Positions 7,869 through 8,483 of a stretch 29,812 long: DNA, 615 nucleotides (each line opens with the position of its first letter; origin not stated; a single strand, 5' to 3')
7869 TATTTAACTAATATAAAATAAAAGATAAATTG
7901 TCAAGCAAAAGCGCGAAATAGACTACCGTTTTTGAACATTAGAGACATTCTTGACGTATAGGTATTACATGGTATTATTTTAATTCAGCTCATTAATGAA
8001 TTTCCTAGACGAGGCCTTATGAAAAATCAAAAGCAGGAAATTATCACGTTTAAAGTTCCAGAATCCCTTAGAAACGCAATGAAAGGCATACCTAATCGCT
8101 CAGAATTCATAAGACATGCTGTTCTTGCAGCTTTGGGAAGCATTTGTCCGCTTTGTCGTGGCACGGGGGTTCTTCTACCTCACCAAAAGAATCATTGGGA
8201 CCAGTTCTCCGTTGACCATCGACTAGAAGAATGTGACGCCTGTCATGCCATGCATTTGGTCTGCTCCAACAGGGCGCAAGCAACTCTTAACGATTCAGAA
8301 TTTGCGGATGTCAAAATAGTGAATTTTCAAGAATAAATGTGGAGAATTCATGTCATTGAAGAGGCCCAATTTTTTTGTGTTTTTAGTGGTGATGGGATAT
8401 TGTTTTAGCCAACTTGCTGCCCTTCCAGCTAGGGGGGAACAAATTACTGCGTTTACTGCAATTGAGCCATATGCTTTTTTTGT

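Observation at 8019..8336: RHH regulator with a Cys/His-rich domain leading znuACB: candidate new class of zinc metalloregulator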

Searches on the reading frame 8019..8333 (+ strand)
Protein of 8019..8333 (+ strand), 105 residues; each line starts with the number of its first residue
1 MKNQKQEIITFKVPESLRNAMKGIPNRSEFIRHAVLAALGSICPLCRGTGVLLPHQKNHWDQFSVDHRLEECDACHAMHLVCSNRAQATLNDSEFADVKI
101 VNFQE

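Call 3: search_protein_families(library=pfam, proteins=[window:8019-8333:+], max_evalue=1)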
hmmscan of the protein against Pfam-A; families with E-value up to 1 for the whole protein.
window:8019-8333:+ (105 aa): 4 families
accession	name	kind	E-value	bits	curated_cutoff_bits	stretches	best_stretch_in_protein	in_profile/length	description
PF00684.25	DnaJ_CXXCXGXG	-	0.029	15.1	32.7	1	41-78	16-50/65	DnaJ central domain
PF14354.12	Lar_restr_allev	-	0.029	15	28.6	1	43-81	6-38/58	Restriction alleviation protein Lar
PF24492.1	HEAT_ECM29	-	0.17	12.5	27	1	6-48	103-145/160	Proteasome adapter and scaffold protein ECM29, HEAT-repeat domain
PF01402.27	RHH_1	-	0.18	12.2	20.5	1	23-39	21-37/39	Ribbon-helix-helix protein, copG family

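Call 4: search_protein_families(library=ncbifam, proteins=[window:8019-8333:+], max_evalue=1)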
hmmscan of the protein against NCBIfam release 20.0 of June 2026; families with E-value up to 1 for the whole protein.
window:8019-8333:+ (105 aa): 1 family
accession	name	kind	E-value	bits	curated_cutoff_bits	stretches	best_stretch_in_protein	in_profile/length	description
NF053762.1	aCcr1_fam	equivalog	0.00016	21.5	60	1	8-36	2-35/38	aCcr1 family cell cycle regulator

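Call 5: find_homologous_proteins(query=window:8019-8333:+)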
Query window:8019-8333:+ (105 aa): 211 proteins with E <= 0.001 among 211 candidates; the best 120 are listed.
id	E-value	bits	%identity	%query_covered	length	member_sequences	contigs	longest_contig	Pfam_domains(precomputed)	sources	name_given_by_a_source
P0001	3.9e-66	237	100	100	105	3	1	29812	-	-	-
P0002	7.8e-47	175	86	83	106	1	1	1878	-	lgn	-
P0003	9.2e-46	172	83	83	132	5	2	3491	-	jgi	jgi:NAD-dependent dihydropyrimidine dehydrogenase PreA subunit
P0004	3.0e-44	167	87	80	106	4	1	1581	-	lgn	-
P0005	3.4e-44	167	78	86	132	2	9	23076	-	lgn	-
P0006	5.4e-44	166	84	82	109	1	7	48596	-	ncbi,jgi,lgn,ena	jgi:hypothetical protein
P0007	6.0e-44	166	80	87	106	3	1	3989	-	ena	-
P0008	1.6e-43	165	77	89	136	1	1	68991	-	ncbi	-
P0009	2.0e-43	164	81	84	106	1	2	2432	-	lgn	-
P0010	3.3e-43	164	77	90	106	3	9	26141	-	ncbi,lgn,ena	-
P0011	7.1e-41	156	74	86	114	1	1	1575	-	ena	-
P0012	2.2e-39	151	68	90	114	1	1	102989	-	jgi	jgi:hypothetical protein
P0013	6.7e-39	150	74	83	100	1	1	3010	-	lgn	-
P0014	1.1e-37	146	66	90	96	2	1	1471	-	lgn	-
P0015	2.4e-37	145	70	85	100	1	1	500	-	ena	-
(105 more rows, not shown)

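Call 11: find_related_loci(query=A1, collection=genome_contigs, flank=6000)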
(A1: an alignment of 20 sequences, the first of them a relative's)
Query A1 (105 aa) in genome_contigs; peptide patterns used: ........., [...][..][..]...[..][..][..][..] (x = any residue, [..] = any of these).
331 stretches matched a pattern; 313 encode a relative of the query (tblastn E <= 1e-3); the best 80 are kept; 80 distinct loci.
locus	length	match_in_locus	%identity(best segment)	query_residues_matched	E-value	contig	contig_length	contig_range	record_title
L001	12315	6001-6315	99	1-105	3e-69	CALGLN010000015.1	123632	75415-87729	MAG TPA_asm: uncultured Desulfomonile sp. isolate SRR3330210_bin.136_CONCOCT_v1.1_MAG genome assembly, contig: ERZ724080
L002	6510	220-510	76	1-97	4e-49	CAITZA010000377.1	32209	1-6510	MAG: uncultured Desulfomonile sp. isolate LaPlata_bin-3022 genome assembly, contig: bin-3022:377/497, whole genome shotg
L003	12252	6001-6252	88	1-84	4e-49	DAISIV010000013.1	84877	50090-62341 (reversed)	MAG TPA_asm: Deltaproteobacteria bacterium isolate CTOTU7678 NODE_607_length_84877_cov_10.914150, whole genome shotgun s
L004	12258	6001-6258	84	1-86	4e-48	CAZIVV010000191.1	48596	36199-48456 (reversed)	MAG TPA_asm: uncultured Desulfomonile sp. isolate binchicken_co229_27 genome assembly, contig: k141_1368211, whole genom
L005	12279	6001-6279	77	1-93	3e-48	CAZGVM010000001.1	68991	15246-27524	MAG TPA_asm: uncultured Desulfomonile sp. isolate SRP272421_co3_106 genome assembly, contig: NODE_415_length_68991_cov_4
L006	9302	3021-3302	77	1-94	2e-47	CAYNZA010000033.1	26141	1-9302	MAG TPA_asm: uncultured Desulfomonile sp. isolate SRP242652_co2_218 genome assembly, contig: NODE_2153_length_26141_cov_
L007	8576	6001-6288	78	1-96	1e-47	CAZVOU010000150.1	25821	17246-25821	MAG TPA_asm: uncultured Syntrophaceae bacterium isolate binchicken_co229_43 genome assembly, contig: k141_1044814, whole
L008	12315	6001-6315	61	1-98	2e-41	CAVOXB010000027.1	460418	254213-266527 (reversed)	MAG: uncultured delta proteobacterium isolate MFD00032.bin.2.55 genome assembly, contig: contig_82896, whole genome shot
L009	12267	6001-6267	70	1-89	4e-41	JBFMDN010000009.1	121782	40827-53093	MAG: Thermodesulfobacteriota bacterium isolate MAG220 MAG220_9, whole genome shotgun sequence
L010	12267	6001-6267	70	1-89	4e-41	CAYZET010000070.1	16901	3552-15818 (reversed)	MAG TPA_asm: uncultured Syntrophaceae bacterium isolate binchicken_co107_432 genome assembly, contig: NODE_8175_length_1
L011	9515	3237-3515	69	1-93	4e-41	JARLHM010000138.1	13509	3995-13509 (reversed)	MAG: Syntrophaceae bacterium isolate MAG_BA410 MetaBAT2_Bin_410_Anoxic_k141_787966, whole genome shotgun sequence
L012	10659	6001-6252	70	1-84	3e-40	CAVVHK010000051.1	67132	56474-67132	MAG: uncultured delta proteobacterium isolate MFD01689.bin.2.77 genome assembly, contig: contig_37272, whole genome shot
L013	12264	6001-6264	67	1-88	3e-40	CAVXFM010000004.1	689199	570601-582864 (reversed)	MAG: uncultured delta proteobacterium isolate MFD02416.bin.1.343 genome assembly, contig: contig_11528, whole genome sho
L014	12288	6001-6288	63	1-96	9e-40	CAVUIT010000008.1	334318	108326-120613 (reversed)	MAG: uncultured delta proteobacterium isolate MFD01872.bin.2.115 genome assembly, contig: contig_24199, whole genome sho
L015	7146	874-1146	63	1-92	4e-40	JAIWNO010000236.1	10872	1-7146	MAG: Desulfomonile sp. isolate M47 contig-93_1151.3, whole genome shotgun sequence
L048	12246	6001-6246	65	1-82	1e-36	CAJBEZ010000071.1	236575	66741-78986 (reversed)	MAG: uncultured Desulfomonile sp. isolate Loc090721-8-6m_bin-0154 genome assembly, contig: bin-0154:071/120, whole genom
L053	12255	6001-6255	64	1-85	4e-36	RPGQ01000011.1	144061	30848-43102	MAG: Desulfobacteraceae bacterium Eth-SRB2 Scaffold18_pilon, whole genome shotgun sequence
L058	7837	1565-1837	59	1-91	3e-35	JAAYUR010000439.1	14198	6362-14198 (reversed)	MAG: Treponema sp. isolate AS27yjCOA_177 20451_AS27, whole genome shotgun sequence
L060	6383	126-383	63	3-88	2e-35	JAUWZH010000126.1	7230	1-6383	MAG: Candidatus Brocadiaceae bacterium isolate CSMAG_2731 CSMAG_2731_k141_374972_length_7230_cov_6.0000, whole genome sh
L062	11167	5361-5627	61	4-92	3e-35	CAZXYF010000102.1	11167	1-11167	MAG TPA_asm: uncultured candidatus Brocadiaceae bacterium isolate ERP127260_co1_93 genome assembly, contig: NODE_2763_le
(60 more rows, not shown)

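Call 13: search_protein_representatives(protein=window:8019-8333:+)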
Query: 105 residues. Proteins with E-value up to 0.001 (for the whole library): 282; up to 1e-10: 90; up to 1e-30: 4. The best 150 are listed.
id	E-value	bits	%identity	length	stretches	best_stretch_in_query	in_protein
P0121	1.1e-39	150.6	44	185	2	7-84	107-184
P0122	7.5e-37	141.5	62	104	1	2-93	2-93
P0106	5.5e-32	125.9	60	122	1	4-92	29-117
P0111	8.6e-32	125.3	68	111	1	3-84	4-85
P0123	2.2e-30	120.8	61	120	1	2-86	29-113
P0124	2.2e-29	117.6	66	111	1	4-83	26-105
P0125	8.1e-29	115.7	62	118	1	5-84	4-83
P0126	4.6e-28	113.3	60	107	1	2-85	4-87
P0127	6.9e-27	109.5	60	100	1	4-84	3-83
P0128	1.3e-26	108.6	55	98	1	4-97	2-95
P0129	1.8e-26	108.2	53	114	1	5-93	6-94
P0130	8.6e-26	106.0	53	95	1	2-87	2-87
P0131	9.6e-26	105.9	50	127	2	3-89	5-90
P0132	3.7e-25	104.0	56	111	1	5-84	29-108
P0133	8.6e-25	102.8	56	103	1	4-83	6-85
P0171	1.7e-16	76.2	40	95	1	3-86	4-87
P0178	2.2e-15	72.6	40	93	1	4-85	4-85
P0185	1.6e-14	69.8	39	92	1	4-86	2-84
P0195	5.8e-13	64.8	37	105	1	3-84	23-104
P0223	5.1e-09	52.2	36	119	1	4-87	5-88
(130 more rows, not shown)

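Call 14: search_solved_structures(query=A1, max_evalue=10, show_alignments=3)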
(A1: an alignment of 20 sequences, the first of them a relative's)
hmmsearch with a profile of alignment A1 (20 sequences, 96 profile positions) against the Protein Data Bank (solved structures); distinct sequences matched with E-value up to 10: 6.
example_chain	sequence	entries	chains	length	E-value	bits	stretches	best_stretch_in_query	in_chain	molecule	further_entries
3lcz_A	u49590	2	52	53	0.0043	20.1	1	42-68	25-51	Inhibitor of TRAP, regulated by T-BOX (Trp) sequence RtpA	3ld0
2bx9_A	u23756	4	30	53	0.039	17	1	42-67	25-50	TRYPTOPHAN RNA-BINDING ATTENUATOR PROTEIN-INHIBITORY PROTEIN | Anti-TRAP regulator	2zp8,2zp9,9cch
9gi8_A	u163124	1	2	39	1.2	12.2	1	42-60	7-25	Transmembrane protein 106B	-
9p9v_A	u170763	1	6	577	1.3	12.1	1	58-89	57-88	ATP-dependent clpX-like chaperone, mitochondrial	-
9ykx_A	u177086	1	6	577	1.3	12.1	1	58-89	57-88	ATP-dependent clpX-like chaperone, mitochondrial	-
1exk_A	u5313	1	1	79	4.6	10.4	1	38-55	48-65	DNAJ PROTEIN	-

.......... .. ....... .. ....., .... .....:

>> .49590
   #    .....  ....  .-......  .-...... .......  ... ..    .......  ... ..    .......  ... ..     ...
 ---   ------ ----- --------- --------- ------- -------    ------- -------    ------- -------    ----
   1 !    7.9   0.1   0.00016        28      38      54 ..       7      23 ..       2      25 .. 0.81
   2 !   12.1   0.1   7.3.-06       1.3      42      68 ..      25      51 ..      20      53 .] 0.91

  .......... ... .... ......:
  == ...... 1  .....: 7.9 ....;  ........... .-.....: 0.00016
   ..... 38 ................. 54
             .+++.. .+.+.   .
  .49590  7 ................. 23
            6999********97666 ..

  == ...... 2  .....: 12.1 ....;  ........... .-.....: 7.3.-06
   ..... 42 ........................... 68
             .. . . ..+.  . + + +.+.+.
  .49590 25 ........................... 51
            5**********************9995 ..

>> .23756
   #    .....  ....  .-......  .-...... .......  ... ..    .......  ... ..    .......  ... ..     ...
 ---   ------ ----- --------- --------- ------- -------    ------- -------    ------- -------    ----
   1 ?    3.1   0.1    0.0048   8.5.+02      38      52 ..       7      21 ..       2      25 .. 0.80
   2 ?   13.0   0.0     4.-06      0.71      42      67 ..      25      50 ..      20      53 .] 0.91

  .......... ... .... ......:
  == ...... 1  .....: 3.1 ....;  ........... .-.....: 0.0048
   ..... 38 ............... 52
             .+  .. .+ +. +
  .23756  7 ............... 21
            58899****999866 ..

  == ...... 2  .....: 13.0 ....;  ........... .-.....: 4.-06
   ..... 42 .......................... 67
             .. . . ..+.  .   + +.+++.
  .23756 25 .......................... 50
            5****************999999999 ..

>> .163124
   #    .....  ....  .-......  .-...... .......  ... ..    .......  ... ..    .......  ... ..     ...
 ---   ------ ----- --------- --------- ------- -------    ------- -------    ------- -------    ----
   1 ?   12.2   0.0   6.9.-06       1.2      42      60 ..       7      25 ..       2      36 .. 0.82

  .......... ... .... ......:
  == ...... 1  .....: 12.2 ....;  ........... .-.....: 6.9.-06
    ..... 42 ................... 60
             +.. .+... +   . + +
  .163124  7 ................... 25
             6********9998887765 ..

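Call 28: predict_structure(alignment_id=A2)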
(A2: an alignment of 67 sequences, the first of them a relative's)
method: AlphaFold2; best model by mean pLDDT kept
length: 105 residues; sequences in the alignment: 67
mean_pLDDT: 87.9   pTM: 0.57
mean pLDDT of the five models: 87.9, 86.6, 86.1, 85.8, 82.3
residues with pLDDT >= 90: 72; 70-90: 19; 50-70: 14; < 50: 0
segments of 3 or more residues with pLDDT < 50: none
pLDDT, mean of each block of 10 residues (from residue 1): 88 97 96 93 89 94 94 94 74 66 78
secondary structure, 60 per line:
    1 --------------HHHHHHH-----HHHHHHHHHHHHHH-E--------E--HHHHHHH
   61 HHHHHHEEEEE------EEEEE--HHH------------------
elements in order: H15-21 H27-40 H54-66 E67-71 E78-82

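Call 33: fold_search(model_id=the predicted structure, library=pdb)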
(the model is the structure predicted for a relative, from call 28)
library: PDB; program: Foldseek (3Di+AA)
matches with E <= 10: 47; with E <= 0.001: 0
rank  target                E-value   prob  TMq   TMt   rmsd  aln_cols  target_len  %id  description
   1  6yxx_BN               1.2e+00  0.09  0.22  0.16  15.2       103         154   20  State A of the Trypanosoma brucei mitoribosomal large subunit assembly intermediate (released 2020-10-14)
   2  9mkb_BB               2.1e+00  0.08  0.23  0.06  16.3        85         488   14  Structure of the bacteriophage T4 portal-neck-tail complex (released 2025-12-24)
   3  1whr_MODEL_1_A        2.4e+00  0.04  0.18  0.17  20.9       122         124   11  Solution structure of the R3H domain from human hypothetical protein BAA76846 (released 2004-11-28)
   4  8j56_F                3.2e+00  0.08  0.22  0.16   9.4        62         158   16  Crystal structure of the FlhDC complex from Cupriavidus necator (released 2024-02-28)
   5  5eri                  3.2e+00  0.04  0.19  0.15  12.9       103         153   10  MarR Protein from Peptoclostridium difficile DA00132 (released 2016-11-16)
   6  5ix2_B                3.9e+00  0.08  0.17  0.05  17.9        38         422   21  Crystal structure of mouse Morc3 ATPase-CW cassette in complex with AMPPNP and unmodified H3 peptide (released 2016-08-17)
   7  2nb9_MODEL_1_A        3.9e+00  0.08  0.18  0.35  10.2        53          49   15  Solution structure of ZitP zinc finger (released 2016-12-14)
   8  8j56_C                3.9e+00  0.07  0.22  0.15   9.4        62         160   16  Crystal structure of the FlhDC complex from Cupriavidus necator (released 2024-02-28)
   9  1xjh_MODEL_1_A        3.9e+00  0.06  0.17  0.27  16.8        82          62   13  NMR structure of the redox switch domain of the E. coli Hsp33 (released 2004-10-05)
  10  5edv_A                3.9e+00  0.04  0.20  0.11   8.6        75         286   19  Structure of the HOIP-RBR/UbcH5B~ubiquitin transfer complex (released 2016-01-20)
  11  2pok_A                4.2e+00  0.04  0.20  0.07  13.2        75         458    9  Crystal structure of a M20 family metallo peptidase from Streptococcus pneumoniae (released 2007-05-08)
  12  5svx_A                4.8e+00  0.12  0.16  0.31   3.5        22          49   27  MORC3 CW in complex with histone H3K4me3 (released 2016-10-05)
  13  1rmd                  4.8e+00  0.02  0.12  0.12  10.1        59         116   24  RAG1 DIMERIZATION DOMAIN (released 1997-07-23)
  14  6ki6_A                5.1e+00  0.06  0.19  0.23   4.0        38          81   18  Crystal structure of BCL11A in complex with gamma-globin -115 HPFH region (released 2019-09-11)
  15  9mkb_BA               5.5e+00  0.04  0.23  0.06  15.6        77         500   13  Structure of the bacteriophage T4 portal-neck-tail complex (released 2025-12-24)
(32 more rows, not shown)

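Call 40: search_protein_families(library=pfam, proteins=[L058:1847-2734:+, L060:469-1164:+, L060:1196-1606:+, L062:5704-6330:+, L062:6330-7079:+, L062:7108-7599:+, L062:7636-8184:+, L053:6945-8018:+, L053:7955-8701:+, L048:3269-5872:+], max_evalue=0.001)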
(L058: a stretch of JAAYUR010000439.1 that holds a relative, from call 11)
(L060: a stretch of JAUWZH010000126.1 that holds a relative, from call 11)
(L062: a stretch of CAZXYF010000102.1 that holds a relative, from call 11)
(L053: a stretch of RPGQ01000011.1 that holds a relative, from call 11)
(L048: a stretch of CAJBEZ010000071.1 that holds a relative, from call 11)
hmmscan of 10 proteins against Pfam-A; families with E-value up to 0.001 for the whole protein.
L058:1847-2734:+ (296 aa): 1 family
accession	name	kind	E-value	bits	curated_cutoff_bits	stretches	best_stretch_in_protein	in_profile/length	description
PF00198.28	2-oxoacid_dh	-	6.5e-06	26.2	23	0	218-274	175-230/232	2-oxoacid dehydrogenases acyltransferase (catalytic domain)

L060:469-1164:+ (232 aa): 0 families

L060:1196-1606:+ (137 aa): 0 families

L062:5704-6330:+ (209 aa): 5 families
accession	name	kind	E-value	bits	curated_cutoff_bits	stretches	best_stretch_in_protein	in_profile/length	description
PF13419.12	HAD_2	-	1.8e-21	77.5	23.8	1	15-170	2-177/178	Haloacid dehalogenase-like hydrolase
PF00702.32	Hydrolase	-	4.3e-19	70.1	26.4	1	43-165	66-191/191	haloacid dehalogenase-like hydrolase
PF12710.13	HAD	-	2.8e-08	34.8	27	1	15-159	2-186/189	haloacid dehalogenase-like hydrolase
PF13242.12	Hydrolase_like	-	4.9e-08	33.2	22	1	128-192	4-74/75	HAD-hyrolase-like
PF13344.12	Hydrolase_6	-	0.00033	21.1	27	0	75-123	14-61/101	Haloacid dehalogenase-like hydrolase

L062:6330-7079:+ (250 aa): 1 family
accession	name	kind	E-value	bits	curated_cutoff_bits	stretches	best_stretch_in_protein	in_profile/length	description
PF03548.22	LolA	-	1.2e-11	45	23.6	1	77-239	21-165/165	Outer membrane lipoprotein carrier protein LolA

L062:7108-7599:+ (164 aa): 2 families
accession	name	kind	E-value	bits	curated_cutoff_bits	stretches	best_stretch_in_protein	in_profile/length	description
PF01035.26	DNA_binding_1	-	7.8e-26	90.2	27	1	73-151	2-80/81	6-O-methylguanine DNA methyltransferase, DNA binding domain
PF02870.21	Methyltransf_1N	-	3.9e-05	24.5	21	1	1-58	1-63/71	6-O-methylguanine DNA methyltransferase, ribonuclease-like domain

L062:7636-8184:+ (183 aa): 2 families
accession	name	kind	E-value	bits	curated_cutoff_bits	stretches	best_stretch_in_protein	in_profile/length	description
PF01467.32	CTP_transf_like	-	2.8e-15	57.2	21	1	8-136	1-131/133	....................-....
PF08218.17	Citrate_ly_lig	-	7.1e-05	23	20.9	1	14-80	9-72/182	Citrate lyase ligase C-terminal domain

L053:6945-8018:+ (358 aa): 1 family
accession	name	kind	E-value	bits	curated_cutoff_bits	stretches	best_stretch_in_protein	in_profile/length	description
PF21804.3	Transposase_29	-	1.5e-06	27.2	27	1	85-292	48-270/562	Transposase protein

L053:7955-8701:+ (249 aa): 1 family
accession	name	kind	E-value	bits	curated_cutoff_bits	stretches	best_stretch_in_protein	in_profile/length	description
PF21804.3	Transposase_29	-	1.9e-07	30.1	27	1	28-241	332-549/562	Transposase protein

L048:3269-5872:+ (868 aa): 11 families
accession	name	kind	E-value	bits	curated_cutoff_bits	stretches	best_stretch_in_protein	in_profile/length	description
PF02518.31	HATPase_c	-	9.1e-27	94.1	26.4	1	618-723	3-110/111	Histidine kinase-, DNA gyrase B-, and HSP90-like ATPase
PF08448.16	PAS_4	-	1.7e-20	73.7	23.1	2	80-187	1-110/110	PAS fold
PF13426.13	PAS_9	-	2.7e-18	66.6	27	2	86-184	3-103/103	PAS domain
PF00072.30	Response_reg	-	3.9e-16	59.6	30.2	1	744-858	1-109/111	Response regulator receiver domain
PF13185.12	GAF_2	-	1e-14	55.3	28.6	1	220-357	2-135/136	GAF domain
PF00989.32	PAS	-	2.9e-13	50.3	22.6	1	75-182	2-113/113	PAS fold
PF13188.13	PAS_8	-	7e-12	45.2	21.8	1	371-422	1-52/65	PAS domain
PF01590.32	GAF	-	1.7e-07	32.3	22.4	1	222-356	2-132/133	GAF domain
PF13492.12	GAF_3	-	1.2e-05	26.1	27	1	228-358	8-128/129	GAF domain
PF00512.31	HisKA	-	0.00032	21.1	26.9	0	499-562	3-63/66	His Kinase A (phospho-acceptor) domain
PF13581.12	HATPase_c_2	-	0.00097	19.6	27.4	0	623-700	38-112/127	Histidine kinase-like ATPase domain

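Call 50: find_encoding_contigs(protein=P0171, flank=4000, max_places=3)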
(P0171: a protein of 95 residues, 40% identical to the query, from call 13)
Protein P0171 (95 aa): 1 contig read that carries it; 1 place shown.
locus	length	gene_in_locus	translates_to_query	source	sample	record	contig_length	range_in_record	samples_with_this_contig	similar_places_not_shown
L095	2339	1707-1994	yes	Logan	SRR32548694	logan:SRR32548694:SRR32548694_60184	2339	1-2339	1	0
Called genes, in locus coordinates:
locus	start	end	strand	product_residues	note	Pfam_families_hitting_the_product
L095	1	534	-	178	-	?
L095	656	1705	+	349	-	PF01297:ZnuA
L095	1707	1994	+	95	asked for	-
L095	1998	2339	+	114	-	?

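Call 51: find_encoding_contigs(protein=P0185, flank=4000, max_places=3)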
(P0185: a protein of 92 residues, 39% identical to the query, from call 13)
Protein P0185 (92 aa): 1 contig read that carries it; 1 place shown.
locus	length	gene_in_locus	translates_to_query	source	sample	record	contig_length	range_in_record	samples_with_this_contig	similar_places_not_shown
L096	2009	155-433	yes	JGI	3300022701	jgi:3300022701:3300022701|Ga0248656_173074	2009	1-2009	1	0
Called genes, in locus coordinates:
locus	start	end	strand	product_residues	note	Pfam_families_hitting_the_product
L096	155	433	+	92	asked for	-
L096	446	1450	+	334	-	PF01297:ZnuA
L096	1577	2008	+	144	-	?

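Call 52: find_encoding_contigs(protein=P0223, flank=4000, max_places=3)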
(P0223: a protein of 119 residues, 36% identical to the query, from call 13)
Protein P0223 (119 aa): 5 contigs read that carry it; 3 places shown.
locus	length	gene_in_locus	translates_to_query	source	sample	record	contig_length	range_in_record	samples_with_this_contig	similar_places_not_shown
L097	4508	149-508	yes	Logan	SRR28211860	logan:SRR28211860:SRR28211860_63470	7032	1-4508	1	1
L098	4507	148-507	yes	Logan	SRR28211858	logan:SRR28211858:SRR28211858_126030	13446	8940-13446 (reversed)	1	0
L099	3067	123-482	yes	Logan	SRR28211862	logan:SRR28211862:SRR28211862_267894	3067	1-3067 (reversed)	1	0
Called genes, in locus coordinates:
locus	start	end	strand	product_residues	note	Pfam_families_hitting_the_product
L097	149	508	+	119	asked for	-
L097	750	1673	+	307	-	-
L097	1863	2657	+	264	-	-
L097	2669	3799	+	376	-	PF07963:N_methyl (weak)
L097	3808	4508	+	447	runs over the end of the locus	-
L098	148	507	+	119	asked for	-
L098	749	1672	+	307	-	-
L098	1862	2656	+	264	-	-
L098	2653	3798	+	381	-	PF07963:N_methyl (weak)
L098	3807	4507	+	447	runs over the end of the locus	-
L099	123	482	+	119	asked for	-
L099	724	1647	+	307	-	-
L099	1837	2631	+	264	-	-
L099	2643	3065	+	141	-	?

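Call 53: find_encoding_contigs(protein=P0195, flank=4000, max_places=2)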
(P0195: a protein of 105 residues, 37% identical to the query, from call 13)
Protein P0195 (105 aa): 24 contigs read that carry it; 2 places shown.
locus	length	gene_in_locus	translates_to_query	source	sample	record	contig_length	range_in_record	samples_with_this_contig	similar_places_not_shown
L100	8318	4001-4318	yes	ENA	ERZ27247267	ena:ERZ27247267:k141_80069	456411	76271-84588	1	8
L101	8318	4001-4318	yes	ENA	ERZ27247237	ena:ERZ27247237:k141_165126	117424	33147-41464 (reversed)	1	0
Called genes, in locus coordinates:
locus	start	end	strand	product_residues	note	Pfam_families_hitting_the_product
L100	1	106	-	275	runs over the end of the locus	PF03705:CheR_N, PF01739:CheR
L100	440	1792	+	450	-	PF01979:Amidohydro_1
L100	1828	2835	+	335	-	PF00149:Metallophos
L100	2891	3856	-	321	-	PF00892:EamA, PF03151:TPT (faint), PF00892:EamA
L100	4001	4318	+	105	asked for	-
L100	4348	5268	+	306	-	PF01297:ZnuA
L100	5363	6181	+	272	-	PF13304:AAA_21 (faint), PF00005:ABC_tran, PF02463:SMC_N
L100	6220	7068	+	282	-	PF00950:ABC-3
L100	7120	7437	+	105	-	-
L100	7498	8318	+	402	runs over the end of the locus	PF17785:PUA_3, PF10672:Methyltrans_SAM, PF02475:TRM5-TYW2_MTfase, PF03602:Cons_hypoth95, PF05175:MTS, PF13847:Methyltransf_31, PF09445:Methyltransf_15 (weak)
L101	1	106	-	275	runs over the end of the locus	PF03705:CheR_N, PF01739:CheR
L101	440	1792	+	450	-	PF01979:Amidohydro_1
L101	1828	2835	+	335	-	PF00149:Metallophos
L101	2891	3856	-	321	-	PF00892:EamA, PF03151:TPT (faint), PF00892:EamA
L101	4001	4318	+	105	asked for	-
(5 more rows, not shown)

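Call 54: find_encoding_contigs(protein=P0178, flank=4000, max_places=2)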
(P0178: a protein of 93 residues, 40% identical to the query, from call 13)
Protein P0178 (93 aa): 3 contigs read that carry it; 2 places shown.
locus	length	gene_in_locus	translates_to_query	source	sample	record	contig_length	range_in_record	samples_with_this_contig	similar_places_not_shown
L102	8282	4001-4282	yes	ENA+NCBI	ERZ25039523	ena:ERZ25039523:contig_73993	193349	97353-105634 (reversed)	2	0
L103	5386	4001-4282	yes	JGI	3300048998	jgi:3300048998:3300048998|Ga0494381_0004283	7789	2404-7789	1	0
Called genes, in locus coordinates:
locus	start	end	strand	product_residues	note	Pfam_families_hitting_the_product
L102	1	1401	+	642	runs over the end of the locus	-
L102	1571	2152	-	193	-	-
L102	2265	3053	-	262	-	-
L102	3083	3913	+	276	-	PF01416:PseudoU_synth_1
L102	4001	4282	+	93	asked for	-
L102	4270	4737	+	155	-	-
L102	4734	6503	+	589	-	PF00005:ABC_tran, PF13304:AAA_21 (faint), PF00950:ABC-3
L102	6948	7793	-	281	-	PF01261:AP_endonuc_2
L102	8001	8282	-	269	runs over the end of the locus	PF07883:Cupin_2 (weak), PF12833:HTH_18, PF00165:HTH_AraC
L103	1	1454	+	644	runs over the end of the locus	-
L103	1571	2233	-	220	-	-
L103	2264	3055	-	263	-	-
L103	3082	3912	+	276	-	PF01416:PseudoU_synth_1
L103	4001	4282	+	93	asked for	-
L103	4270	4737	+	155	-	-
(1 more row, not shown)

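Call 55: find_encoding_contigs(protein=P0121, flank=4000, max_places=2)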
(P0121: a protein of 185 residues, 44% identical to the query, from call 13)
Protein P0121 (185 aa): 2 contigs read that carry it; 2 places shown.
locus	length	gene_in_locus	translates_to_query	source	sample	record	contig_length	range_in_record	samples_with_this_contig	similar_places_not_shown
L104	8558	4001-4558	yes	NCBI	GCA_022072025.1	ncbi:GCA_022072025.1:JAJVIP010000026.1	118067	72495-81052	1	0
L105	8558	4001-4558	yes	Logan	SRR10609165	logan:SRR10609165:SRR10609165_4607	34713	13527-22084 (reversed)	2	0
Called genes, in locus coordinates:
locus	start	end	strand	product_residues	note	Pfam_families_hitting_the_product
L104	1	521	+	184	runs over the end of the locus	PF11736:DUF3299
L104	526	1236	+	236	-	-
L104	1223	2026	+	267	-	PF00005:ABC_tran, PF13304:AAA_21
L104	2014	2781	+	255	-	PF12679:ABC2_membrane_2, PF12698:ABC2_membrane_3 (weak)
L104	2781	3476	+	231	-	PF13428:TPR_14 (faint)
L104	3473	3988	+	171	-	PF11736:DUF3299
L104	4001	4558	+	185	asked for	-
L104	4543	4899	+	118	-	PF00381:PTS-HPr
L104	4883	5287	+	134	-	PF03203:MerC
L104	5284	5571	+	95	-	-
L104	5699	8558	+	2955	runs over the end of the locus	PF02985:HEAT (faint), PF13646:HEAT_2 (weak)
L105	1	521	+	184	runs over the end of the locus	PF11736:DUF3299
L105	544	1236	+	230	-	-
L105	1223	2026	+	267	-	PF00005:ABC_tran, PF13304:AAA_21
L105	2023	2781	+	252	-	PF12679:ABC2_membrane_2, PF12698:ABC2_membrane_3 (weak)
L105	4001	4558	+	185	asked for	-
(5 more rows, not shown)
